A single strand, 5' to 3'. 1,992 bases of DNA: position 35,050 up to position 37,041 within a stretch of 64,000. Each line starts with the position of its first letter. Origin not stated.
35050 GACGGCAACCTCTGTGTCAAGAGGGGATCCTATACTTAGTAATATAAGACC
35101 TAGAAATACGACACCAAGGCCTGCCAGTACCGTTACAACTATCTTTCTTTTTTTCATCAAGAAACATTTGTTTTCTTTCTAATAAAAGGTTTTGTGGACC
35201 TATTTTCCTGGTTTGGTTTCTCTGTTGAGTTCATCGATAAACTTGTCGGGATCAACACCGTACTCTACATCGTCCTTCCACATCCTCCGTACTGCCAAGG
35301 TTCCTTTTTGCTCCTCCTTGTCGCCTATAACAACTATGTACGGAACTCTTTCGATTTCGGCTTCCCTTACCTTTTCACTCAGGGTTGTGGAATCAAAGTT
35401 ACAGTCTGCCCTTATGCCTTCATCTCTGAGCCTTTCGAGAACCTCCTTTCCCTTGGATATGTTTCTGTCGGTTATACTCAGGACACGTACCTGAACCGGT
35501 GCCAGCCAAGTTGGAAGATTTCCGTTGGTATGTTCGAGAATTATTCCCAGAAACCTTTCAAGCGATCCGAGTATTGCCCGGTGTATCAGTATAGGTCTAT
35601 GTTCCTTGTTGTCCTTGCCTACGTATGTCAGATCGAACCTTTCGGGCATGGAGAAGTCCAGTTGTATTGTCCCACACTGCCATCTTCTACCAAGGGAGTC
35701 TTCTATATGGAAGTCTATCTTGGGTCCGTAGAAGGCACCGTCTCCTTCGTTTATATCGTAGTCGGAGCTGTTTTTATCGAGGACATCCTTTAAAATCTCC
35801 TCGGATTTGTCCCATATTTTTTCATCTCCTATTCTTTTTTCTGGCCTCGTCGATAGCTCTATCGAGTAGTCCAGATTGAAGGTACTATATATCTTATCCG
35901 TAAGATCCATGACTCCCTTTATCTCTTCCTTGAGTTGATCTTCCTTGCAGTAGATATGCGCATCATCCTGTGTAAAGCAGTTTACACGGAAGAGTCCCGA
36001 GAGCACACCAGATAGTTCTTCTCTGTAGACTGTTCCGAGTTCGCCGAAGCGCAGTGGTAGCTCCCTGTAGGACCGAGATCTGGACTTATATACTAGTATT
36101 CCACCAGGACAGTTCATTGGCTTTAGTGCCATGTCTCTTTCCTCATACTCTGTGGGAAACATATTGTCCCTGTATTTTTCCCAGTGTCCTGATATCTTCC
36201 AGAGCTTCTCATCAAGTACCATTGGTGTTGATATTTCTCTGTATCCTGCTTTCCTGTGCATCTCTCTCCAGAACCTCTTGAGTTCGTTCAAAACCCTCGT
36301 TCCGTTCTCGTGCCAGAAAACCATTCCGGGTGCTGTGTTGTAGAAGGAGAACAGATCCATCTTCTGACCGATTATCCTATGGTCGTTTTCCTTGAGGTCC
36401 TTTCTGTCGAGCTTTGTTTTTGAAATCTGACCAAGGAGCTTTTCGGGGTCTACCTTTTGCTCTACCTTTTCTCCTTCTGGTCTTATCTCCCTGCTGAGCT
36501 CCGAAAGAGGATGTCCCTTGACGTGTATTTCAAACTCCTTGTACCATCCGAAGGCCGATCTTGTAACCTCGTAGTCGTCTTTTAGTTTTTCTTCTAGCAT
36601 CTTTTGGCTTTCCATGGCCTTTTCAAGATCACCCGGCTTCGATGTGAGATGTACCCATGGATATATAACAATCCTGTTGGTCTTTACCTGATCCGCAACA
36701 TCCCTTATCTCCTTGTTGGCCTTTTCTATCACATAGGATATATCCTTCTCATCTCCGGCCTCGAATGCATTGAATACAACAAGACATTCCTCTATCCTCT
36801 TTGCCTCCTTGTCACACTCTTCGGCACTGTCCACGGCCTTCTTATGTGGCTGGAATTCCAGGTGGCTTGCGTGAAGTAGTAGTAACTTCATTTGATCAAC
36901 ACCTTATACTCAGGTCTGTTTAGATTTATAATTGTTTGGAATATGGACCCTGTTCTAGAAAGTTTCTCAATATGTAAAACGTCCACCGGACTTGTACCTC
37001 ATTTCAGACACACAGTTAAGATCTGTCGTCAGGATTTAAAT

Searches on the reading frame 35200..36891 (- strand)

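Call 43: search_protein_families(library=pfam, proteins=[window:35200-36891:-], max_evalue=0.00001)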
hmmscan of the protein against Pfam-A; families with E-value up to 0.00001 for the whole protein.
window:35200-36891:- (563 aa): 3 families
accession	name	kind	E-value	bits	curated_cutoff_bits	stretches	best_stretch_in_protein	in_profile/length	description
PF00587.30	tRNA-synt_2b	-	2.4e-46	158.5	29.3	1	250-454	6-178/179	tRNA synthetase class II core domain (G, H, P, S and T)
PF08915.16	tRNA-Thr_ED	-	6.2e-44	149.8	30.2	1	1-136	1-137/137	Archaea-specific editing domain of threonyl-tRNA synthetase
PF03129.25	HGTP_anticodon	-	1.1e-14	54.8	21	1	467-556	1-92/94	Anticodon binding domain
